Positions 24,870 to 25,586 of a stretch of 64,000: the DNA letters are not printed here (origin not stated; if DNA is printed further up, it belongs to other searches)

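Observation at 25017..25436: Compact bacterial SET-domain protein with post-SET cysteine cluster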

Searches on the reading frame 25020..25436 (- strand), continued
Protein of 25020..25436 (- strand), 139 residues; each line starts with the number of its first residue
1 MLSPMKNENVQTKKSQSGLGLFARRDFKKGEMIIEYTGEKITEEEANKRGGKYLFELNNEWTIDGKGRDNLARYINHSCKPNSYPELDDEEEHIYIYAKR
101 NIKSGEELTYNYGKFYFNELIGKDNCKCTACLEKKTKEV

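Call 48: find_encoding_contigs(protein=P0034, flank=6000, max_places=3)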
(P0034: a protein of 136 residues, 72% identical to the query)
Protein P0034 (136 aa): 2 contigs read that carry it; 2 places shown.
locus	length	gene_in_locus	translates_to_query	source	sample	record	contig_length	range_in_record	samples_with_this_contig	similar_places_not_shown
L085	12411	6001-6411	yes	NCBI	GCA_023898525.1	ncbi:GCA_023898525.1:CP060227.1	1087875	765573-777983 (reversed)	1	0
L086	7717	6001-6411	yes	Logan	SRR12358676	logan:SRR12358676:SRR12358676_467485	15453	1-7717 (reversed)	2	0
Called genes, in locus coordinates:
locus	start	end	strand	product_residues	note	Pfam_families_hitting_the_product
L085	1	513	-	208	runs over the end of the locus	-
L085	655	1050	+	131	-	PF00072:Response_reg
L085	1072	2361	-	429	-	PF08448:PAS_4 (weak), PF13426:PAS_9, PF00512:HisKA, PF02518:HATPase_c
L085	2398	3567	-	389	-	PF00871:Acetate_kinase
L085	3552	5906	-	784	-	PF09364:XFP_N, PF03894:XFP, PF09363:XFP_C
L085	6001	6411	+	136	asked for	PF00856:SET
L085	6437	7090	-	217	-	-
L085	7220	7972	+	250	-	PF05198:IF3_N, PF00707:IF3_C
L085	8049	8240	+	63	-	PF01632:Ribosomal_L35p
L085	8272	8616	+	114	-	PF00453:Ribosomal_L20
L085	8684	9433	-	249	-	PF13229:Beta_helix, PF22842:Pel9A-like_beta_helix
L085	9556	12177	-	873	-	PF22842:Pel9A-like_beta_helix, PF13229:Beta_helix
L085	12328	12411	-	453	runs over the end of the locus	PF00753:Lactamase_B, PF23023:Anti-Pycsar_Apyc1 (weak), PF12706:Lactamase_B_2 (weak), PF16661:Lactamase_B_6, PF10996:Beta-Casp, PF07521:RMMBL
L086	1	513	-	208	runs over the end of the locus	-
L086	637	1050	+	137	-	PF00072:Response_reg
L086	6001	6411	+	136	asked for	PF00856:SET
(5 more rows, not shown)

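Call 54: search_protein_representatives(protein=window:25020-25436:-)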
Query: 139 residues. Proteins with E-value up to 0.001 (for the whole library): 12564; up to 1e-10: 2042; up to 1e-30: 33. The best 150 are listed.
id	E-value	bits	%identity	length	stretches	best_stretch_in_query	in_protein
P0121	2.1e-76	270.8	53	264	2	9-135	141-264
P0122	1.1e-45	171.3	35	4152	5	9-114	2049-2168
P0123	1.3e-44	167.9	58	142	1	9-132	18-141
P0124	4.4e-44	166.1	51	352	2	18-113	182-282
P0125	1.1e-40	155.1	58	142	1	11-137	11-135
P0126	4.2e-40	153.2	70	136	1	11-102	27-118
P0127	8.3e-40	152.3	57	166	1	9-137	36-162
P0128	2.2e-38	147.7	50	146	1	4-136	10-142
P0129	4.4e-35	137.0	47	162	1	11-137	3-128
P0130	1.3e-34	135.5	51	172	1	11-135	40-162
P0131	3.4e-34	134.1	54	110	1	25-132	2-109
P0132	2.5e-33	131.3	43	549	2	8-130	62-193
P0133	6.2e-33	130.0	49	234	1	6-138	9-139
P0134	1.4e-32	128.9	49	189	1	13-137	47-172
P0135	1.4e-32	128.8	47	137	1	8-137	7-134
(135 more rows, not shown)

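Call 60: search_protein_families(library=phrogs, proteins=[window:25020-25424:-], max_evalue=0.001)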
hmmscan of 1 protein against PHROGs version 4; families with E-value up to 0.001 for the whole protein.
window:25020-25424:- (135 aa): 0 families

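Call 61: search_protein_families(library=padloc, proteins=[window:25020-25424:-], max_evalue=0.001)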
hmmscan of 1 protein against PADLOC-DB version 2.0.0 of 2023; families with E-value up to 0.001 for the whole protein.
window:25020-25424:- (135 aa): 0 families
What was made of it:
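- There are no phage or defence-system family matches (calls 60, 61).
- Tried and rejected: There were no PHROGs or PADLOC matches (calls 60, 61).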
